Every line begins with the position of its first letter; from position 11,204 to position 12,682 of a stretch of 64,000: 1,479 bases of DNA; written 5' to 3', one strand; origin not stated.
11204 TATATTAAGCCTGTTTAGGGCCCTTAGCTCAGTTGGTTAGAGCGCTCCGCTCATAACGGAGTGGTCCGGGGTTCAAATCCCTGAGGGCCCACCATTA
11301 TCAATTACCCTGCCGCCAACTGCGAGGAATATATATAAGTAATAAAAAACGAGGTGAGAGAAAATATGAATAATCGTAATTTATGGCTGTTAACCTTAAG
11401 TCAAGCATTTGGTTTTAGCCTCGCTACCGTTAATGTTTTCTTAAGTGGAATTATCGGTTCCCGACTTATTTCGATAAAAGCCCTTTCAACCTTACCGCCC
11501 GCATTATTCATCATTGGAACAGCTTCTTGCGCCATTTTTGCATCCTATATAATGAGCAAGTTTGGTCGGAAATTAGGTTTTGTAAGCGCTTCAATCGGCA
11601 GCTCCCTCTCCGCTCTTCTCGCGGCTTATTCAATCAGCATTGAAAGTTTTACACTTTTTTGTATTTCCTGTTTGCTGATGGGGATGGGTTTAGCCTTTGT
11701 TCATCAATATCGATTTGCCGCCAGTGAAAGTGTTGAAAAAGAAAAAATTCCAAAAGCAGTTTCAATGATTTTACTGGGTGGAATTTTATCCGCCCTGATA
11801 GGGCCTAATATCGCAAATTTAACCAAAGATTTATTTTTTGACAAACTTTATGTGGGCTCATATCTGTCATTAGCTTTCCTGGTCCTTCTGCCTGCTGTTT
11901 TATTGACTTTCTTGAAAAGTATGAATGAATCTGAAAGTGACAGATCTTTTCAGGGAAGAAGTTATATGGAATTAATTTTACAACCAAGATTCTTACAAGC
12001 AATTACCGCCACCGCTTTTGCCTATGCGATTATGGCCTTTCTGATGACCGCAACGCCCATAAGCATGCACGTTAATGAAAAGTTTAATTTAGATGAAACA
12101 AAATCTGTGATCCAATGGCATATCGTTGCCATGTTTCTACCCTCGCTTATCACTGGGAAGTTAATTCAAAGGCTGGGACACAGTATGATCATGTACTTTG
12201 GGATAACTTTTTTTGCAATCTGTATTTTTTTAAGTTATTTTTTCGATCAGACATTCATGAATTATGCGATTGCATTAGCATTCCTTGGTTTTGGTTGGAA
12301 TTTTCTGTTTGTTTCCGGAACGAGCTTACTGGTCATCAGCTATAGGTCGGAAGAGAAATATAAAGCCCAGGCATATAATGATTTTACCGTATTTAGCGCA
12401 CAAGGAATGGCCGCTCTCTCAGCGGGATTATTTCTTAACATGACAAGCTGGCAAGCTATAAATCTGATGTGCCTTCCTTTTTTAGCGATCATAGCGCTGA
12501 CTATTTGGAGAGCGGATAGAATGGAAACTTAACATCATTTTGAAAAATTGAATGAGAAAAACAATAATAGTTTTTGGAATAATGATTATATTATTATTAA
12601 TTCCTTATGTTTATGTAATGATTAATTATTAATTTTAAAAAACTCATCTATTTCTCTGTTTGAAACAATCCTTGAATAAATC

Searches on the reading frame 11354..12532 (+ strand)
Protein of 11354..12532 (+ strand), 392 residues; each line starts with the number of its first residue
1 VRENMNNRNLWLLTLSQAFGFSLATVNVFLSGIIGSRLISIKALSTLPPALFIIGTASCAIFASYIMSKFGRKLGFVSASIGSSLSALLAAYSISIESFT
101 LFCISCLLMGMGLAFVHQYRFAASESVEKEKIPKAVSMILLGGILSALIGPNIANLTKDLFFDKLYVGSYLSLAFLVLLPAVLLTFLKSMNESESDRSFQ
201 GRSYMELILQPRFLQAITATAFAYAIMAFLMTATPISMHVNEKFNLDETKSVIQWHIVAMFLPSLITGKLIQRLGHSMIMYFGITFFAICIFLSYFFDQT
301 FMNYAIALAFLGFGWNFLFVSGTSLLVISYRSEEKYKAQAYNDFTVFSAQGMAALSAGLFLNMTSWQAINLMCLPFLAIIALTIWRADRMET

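Call 8: search_protein_families(library=pfam, proteins=[window:11354-12532:+], max_evalue=0.01)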
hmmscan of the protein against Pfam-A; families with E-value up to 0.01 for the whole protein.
window:11354-12532:+ (392 aa): 2 families
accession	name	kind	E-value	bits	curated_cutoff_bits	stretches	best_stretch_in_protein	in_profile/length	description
PF07690.21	MFS_1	-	1.3e-23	84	33.4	2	10-325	1-318/347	Major Facilitator Superfamily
PF00083.30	Sugar_tr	-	0.00062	19.2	22.3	1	44-116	47-119/452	Sugar (and other) transporter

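Call 14: find_encoding_contigs(protein=window:11366-12532:+, flank=10000, max_places=10)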
Protein window:11366-12532:+ (388 aa): 20 contigs read that carry it; 10 places shown.
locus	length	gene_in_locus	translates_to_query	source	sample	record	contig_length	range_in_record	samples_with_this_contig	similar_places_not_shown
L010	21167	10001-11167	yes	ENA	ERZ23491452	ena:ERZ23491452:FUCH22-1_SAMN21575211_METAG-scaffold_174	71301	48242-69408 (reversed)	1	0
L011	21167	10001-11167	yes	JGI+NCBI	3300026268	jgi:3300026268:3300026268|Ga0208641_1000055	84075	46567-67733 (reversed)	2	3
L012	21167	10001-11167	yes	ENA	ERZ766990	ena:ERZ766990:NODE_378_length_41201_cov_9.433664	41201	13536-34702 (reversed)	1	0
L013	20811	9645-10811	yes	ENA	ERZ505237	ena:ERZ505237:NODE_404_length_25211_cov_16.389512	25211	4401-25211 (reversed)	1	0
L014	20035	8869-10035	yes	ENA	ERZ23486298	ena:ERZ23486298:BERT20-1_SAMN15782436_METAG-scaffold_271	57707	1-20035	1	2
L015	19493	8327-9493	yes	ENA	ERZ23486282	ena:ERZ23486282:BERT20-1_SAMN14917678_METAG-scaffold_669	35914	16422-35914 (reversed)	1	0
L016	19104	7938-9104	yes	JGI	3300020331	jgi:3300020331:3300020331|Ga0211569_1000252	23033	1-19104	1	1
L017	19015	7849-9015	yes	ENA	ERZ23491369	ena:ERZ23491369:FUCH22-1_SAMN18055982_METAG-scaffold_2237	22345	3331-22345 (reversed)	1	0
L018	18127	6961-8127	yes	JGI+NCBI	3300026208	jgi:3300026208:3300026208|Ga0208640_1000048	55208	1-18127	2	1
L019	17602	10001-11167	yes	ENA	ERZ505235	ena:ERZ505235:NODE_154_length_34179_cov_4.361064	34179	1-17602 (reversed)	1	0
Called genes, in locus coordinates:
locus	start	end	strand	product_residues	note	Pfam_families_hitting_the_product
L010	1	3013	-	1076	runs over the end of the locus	PF25596:CPSase_L_D1, PF02786:CPSase_L_D2, PF02787:CPSase_L_D3, PF25596:CPSase_L_D1, PF02222:ATP-grasp, PF02655:ATP-grasp_3 (weak), PF02786:CPSase_L_D2, PF02142:MGS, +3 more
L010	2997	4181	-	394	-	PF00988:CPSase_sm_chain, PF00117:GATase, PF07722:Peptidase_C26 (weak)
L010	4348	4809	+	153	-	PF09424:YqeY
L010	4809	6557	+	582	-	PF01807:Zn_ribbon_DnaG, PF08275:DNAG_N, PF01751:Toprim, PF13155:Toprim_2, PF13662:Toprim_4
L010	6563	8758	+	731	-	PF00140:Sigma70_r1_2, PF04546:Sigma70_ner, PF04542:Sigma70_r2, PF04539:Sigma70_r3, PF04545:Sigma70_r4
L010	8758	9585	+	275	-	PF23023:Anti-Pycsar_Apyc1, PF00753:Lactamase_B, PF12706:Lactamase_B_2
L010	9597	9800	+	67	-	-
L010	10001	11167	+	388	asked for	PF07690:MFS_1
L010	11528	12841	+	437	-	PF01547:SBP_bac_1, PF13416:SBP_bac_8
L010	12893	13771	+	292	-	-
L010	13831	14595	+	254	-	PF00528:BPD_transp_1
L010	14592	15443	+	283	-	PF00528:BPD_transp_1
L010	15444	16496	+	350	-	PF02463:SMC_N (weak), PF00005:ABC_tran, PF13304:AAA_21 (faint), PF17912:OB_MalK (weak)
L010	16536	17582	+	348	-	PF01210:NAD_Gly3P_dh_N, PF07479:NAD_Gly3P_dh_C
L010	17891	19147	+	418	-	PF01547:SBP_bac_1, PF13416:SBP_bac_8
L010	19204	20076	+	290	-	PF00528:BPD_transp_1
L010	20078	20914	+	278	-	PF00528:BPD_transp_1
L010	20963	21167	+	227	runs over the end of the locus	PF03781:FGE-sulfatase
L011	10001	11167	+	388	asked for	PF07690:MFS_1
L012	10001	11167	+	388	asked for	PF07690:MFS_1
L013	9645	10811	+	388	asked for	PF07690:MFS_1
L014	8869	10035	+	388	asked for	PF07690:MFS_1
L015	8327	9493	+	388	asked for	PF07690:MFS_1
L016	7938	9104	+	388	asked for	PF07690:MFS_1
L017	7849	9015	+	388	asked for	PF07690:MFS_1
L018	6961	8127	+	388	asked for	PF07690:MFS_1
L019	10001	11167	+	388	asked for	PF07690:MFS_1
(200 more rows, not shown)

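Call 56: find_homologous_proteins(query=L010:9597-9800:+, max_evalue=1e-10)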
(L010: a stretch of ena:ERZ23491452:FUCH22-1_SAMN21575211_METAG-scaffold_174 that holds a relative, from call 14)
Query L010:9597-9800:+ (67 aa): 93 proteins with E <= 1e-10 among 94 candidates.
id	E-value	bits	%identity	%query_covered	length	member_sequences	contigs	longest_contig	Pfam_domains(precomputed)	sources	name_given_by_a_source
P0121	2.1e-35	137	96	100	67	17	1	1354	-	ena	-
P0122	2.8e-30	121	84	100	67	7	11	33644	-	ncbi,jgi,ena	jgi:hypothetical protein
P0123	9.4e-30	119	84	100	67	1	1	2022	-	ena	-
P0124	1.1e-29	119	82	100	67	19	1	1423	-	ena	-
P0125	1.8e-29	118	82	100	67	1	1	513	-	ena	-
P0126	2.1e-29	118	82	100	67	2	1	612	-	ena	-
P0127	2.2e-29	118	82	100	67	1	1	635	-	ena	-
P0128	2.2e-29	118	85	97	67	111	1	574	-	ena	-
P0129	3.0e-29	117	83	97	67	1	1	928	-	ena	-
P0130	3.3e-29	117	81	100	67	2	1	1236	-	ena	-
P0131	3.6e-29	117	84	96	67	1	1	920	-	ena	-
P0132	4.9e-29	117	83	97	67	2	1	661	-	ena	-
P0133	1.7e-28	115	81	100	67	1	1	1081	-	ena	-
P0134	2.1e-28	115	83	97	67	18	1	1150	-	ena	-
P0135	2.9e-28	114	83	96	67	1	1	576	-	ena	-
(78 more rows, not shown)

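Call 60: find_encoding_contigs(protein=P0123, flank=10000, max_places=4)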
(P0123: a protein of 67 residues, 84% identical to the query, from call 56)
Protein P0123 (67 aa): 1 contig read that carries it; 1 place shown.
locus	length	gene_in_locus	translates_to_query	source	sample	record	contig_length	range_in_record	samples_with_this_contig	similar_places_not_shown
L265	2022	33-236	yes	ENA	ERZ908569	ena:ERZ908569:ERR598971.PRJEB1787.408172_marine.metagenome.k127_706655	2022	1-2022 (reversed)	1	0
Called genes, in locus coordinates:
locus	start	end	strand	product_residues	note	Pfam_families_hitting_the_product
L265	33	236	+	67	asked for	-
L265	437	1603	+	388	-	PF07690:MFS_1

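Call 62: find_encoding_contigs(protein=P0215, flank=6000, max_places=10)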
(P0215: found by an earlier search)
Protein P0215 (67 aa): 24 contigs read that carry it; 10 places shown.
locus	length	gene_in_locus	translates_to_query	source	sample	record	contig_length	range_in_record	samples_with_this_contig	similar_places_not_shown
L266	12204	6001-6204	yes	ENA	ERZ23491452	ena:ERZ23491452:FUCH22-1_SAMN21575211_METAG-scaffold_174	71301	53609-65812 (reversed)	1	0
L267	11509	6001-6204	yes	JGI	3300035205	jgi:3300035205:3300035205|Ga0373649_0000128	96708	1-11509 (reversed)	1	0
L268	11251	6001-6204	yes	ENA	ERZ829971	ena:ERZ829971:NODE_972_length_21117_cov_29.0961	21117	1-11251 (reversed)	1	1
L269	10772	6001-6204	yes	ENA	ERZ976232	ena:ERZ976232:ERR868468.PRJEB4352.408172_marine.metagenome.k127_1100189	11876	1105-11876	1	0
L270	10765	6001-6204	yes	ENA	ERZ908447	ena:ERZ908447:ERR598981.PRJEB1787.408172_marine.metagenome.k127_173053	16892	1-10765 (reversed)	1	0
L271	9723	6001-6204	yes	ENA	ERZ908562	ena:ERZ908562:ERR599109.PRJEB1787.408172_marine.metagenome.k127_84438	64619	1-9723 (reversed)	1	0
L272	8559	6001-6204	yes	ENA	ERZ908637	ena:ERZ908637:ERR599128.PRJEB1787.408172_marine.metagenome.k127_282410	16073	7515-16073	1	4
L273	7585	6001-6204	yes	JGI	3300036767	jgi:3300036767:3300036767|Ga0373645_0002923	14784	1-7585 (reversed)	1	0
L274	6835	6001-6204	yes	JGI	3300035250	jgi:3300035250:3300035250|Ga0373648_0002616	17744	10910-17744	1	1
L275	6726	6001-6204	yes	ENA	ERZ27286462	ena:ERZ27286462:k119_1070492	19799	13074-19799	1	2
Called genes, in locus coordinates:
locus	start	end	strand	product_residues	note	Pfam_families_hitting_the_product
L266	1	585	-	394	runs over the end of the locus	PF00988:CPSase_sm_chain, PF00117:GATase, PF07722:Peptidase_C26 (weak)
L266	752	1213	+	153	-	PF09424:YqeY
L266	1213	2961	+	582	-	PF01807:Zn_ribbon_DnaG, PF08275:DNAG_N, PF01751:Toprim, PF13155:Toprim_2, PF13662:Toprim_4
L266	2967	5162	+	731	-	PF00140:Sigma70_r1_2, PF04546:Sigma70_ner, PF04542:Sigma70_r2, PF04539:Sigma70_r3, PF04545:Sigma70_r4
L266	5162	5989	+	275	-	PF23023:Anti-Pycsar_Apyc1, PF00753:Lactamase_B, PF12706:Lactamase_B_2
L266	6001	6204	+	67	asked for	-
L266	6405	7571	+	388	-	PF07690:MFS_1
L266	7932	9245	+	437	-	PF01547:SBP_bac_1, PF13416:SBP_bac_8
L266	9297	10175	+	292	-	-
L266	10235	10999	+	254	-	PF00528:BPD_transp_1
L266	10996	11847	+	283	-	PF00528:BPD_transp_1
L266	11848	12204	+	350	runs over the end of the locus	PF02463:SMC_N (weak), PF00005:ABC_tran, PF13304:AAA_21 (faint), PF17912:OB_MalK (weak)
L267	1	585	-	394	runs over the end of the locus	PF00988:CPSase_sm_chain, PF00117:GATase, PF07722:Peptidase_C26 (weak)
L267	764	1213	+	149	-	PF09424:YqeY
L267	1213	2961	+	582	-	PF01807:Zn_ribbon_DnaG, PF08275:DNAG_N, PF01751:Toprim, PF13155:Toprim_2, PF13662:Toprim_4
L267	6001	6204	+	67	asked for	-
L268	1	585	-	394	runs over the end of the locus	PF00988:CPSase_sm_chain, PF00117:GATase, PF07722:Peptidase_C26 (weak)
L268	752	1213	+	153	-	PF09424:YqeY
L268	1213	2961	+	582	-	PF01807:Zn_ribbon_DnaG, PF08275:DNAG_N, PF01751:Toprim, PF13155:Toprim_2, PF13662:Toprim_4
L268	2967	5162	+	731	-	PF00140:Sigma70_r1_2, PF04546:Sigma70_ner, PF04542:Sigma70_r2, PF04539:Sigma70_r3, PF04545:Sigma70_r4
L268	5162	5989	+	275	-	PF23023:Anti-Pycsar_Apyc1, PF00753:Lactamase_B, PF12706:Lactamase_B_2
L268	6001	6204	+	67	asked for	-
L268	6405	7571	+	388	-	PF07690:MFS_1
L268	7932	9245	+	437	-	PF01547:SBP_bac_1, PF13416:SBP_bac_8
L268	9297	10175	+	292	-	-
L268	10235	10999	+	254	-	PF00528:BPD_transp_1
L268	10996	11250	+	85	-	?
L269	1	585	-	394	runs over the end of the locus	PF00988:CPSase_sm_chain, PF00117:GATase, PF07722:Peptidase_C26 (weak)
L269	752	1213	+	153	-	PF09424:YqeY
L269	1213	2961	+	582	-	PF01807:Zn_ribbon_DnaG, PF08275:DNAG_N, PF01751:Toprim, PF13155:Toprim_2, PF13662:Toprim_4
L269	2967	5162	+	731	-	PF00140:Sigma70_r1_2, PF04546:Sigma70_ner, PF04542:Sigma70_r2, PF04539:Sigma70_r3, PF04545:Sigma70_r4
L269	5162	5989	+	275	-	PF23023:Anti-Pycsar_Apyc1, PF00753:Lactamase_B, PF12706:Lactamase_B_2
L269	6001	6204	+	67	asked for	-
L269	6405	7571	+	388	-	PF07690:MFS_1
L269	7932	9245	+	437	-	PF01547:SBP_bac_1, PF13416:SBP_bac_8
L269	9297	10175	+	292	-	-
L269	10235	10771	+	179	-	?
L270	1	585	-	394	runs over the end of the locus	PF00988:CPSase_sm_chain, PF00117:GATase, PF07722:Peptidase_C26 (weak)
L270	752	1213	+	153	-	PF09424:YqeY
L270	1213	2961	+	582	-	PF01807:Zn_ribbon_DnaG, PF08275:DNAG_N, PF01751:Toprim, PF13155:Toprim_2, PF13662:Toprim_4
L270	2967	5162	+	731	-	PF00140:Sigma70_r1_2, PF04546:Sigma70_ner, PF04542:Sigma70_r2, PF04539:Sigma70_r3, PF04545:Sigma70_r4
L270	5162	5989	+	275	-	PF23023:Anti-Pycsar_Apyc1, PF00753:Lactamase_B, PF12706:Lactamase_B_2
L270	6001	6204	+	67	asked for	-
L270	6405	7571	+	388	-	PF07690:MFS_1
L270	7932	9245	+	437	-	PF01547:SBP_bac_1, PF13416:SBP_bac_8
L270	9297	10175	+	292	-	-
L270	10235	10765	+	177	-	?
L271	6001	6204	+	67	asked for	-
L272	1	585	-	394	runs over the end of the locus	PF00988:CPSase_sm_chain, PF00117:GATase, PF07722:Peptidase_C26 (weak)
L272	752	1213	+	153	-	PF09424:YqeY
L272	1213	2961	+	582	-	PF01807:Zn_ribbon_DnaG, PF08275:DNAG_N, PF01751:Toprim, PF13155:Toprim_2, PF13662:Toprim_4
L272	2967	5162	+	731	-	PF00140:Sigma70_r1_2, PF04546:Sigma70_ner, PF04542:Sigma70_r2, PF04539:Sigma70_r3, PF04545:Sigma70_r4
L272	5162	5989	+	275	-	PF23023:Anti-Pycsar_Apyc1, PF00753:Lactamase_B, PF12706:Lactamase_B_2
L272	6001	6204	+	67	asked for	-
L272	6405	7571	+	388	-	PF07690:MFS_1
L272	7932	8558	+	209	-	?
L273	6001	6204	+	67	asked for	-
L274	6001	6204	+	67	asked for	-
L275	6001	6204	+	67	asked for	-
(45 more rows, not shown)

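Call 64: find_encoding_contigs(protein=P0216, flank=10000, max_places=8)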
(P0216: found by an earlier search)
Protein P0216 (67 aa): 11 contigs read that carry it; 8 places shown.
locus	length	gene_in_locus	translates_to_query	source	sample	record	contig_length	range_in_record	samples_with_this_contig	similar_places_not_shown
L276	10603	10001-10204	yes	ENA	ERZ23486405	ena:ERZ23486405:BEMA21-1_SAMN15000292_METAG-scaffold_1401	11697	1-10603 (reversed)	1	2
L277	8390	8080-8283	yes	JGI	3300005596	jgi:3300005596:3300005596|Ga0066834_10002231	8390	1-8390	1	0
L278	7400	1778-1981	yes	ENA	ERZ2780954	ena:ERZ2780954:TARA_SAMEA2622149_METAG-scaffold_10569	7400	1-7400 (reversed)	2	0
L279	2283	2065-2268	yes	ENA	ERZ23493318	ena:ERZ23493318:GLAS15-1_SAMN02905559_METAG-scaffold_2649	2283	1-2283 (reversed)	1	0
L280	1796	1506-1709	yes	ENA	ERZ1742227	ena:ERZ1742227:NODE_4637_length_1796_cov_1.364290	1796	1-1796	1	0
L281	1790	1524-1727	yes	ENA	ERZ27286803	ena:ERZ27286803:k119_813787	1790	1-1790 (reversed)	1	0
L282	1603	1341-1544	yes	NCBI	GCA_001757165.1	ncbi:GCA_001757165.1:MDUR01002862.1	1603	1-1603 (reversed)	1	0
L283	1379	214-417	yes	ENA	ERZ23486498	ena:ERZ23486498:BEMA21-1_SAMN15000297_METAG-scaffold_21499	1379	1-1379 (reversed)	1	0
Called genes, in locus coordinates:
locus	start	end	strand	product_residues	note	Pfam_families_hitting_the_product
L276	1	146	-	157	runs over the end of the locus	PF03449:GreA_GreB_N, PF01272:GreA_GreB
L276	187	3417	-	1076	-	PF25596:CPSase_L_D1, PF02786:CPSase_L_D2, PF02787:CPSase_L_D3, PF25596:CPSase_L_D1, PF02222:ATP-grasp, PF02655:ATP-grasp_3 (weak), PF02786:CPSase_L_D2, PF02142:MGS, +3 more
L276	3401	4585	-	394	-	PF00988:CPSase_sm_chain, PF00117:GATase, PF07722:Peptidase_C26 (weak)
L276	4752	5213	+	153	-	PF09424:YqeY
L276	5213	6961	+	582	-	PF01807:Zn_ribbon_DnaG, PF08275:DNAG_N, PF01751:Toprim, PF13155:Toprim_2, PF13662:Toprim_4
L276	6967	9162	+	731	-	PF00140:Sigma70_r1_2, PF04546:Sigma70_ner, PF04542:Sigma70_r2, PF04539:Sigma70_r3, PF04545:Sigma70_r4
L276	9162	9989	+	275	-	PF23023:Anti-Pycsar_Apyc1, PF00753:Lactamase_B, PF12706:Lactamase_B_2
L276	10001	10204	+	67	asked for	-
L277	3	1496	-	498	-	?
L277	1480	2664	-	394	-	PF00988:CPSase_sm_chain, PF00117:GATase, PF07722:Peptidase_C26 (weak)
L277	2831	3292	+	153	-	PF09424:YqeY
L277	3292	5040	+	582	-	PF01807:Zn_ribbon_DnaG, PF08275:DNAG_N, PF01751:Toprim, PF13155:Toprim_2, PF13662:Toprim_4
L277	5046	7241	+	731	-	PF00140:Sigma70_r1_2, PF04546:Sigma70_ner, PF04542:Sigma70_r2, PF04539:Sigma70_r3, PF04545:Sigma70_r4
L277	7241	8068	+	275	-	PF23023:Anti-Pycsar_Apyc1, PF00753:Lactamase_B, PF12706:Lactamase_B_2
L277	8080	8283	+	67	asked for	-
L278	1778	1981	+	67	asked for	-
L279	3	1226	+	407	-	?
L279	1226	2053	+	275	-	PF23023:Anti-Pycsar_Apyc1, PF00753:Lactamase_B, PF12706:Lactamase_B_2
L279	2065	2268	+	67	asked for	-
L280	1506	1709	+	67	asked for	-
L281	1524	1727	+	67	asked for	-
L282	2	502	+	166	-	?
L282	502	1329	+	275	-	PF23023:Anti-Pycsar_Apyc1, PF00753:Lactamase_B, PF12706:Lactamase_B_2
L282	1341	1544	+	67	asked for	-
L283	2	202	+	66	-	?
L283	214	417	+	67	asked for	-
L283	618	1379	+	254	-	?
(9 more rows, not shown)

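Call 68: search_protein_families(library=ncbifam, proteins=[window:11366-12532:+], max_evalue=0.001)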
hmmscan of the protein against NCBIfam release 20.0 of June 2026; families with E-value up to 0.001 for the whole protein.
window:11366-12532:+ (388 aa): 4 families
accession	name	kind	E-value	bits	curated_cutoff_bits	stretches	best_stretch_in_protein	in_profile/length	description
NF008314.0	PRK11102.1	equivalog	4.6e-07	29.4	303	1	46-306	52-315/396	Bcr/CflA family multidrug efflux MFS transporter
TIGR00880.1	2_A_01_02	superfamily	1.3e-06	28.5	131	1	50-183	9-137/141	multidrug resistance protein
TIGR00898.1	2A0119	subfamily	4.2e-05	22.5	550.75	1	39-111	126-195/506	cation transport protein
TIGR00879.1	SP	subfamily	0.00029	19.5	237.8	1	14-113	68-173/510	sugar porter family MFS transporter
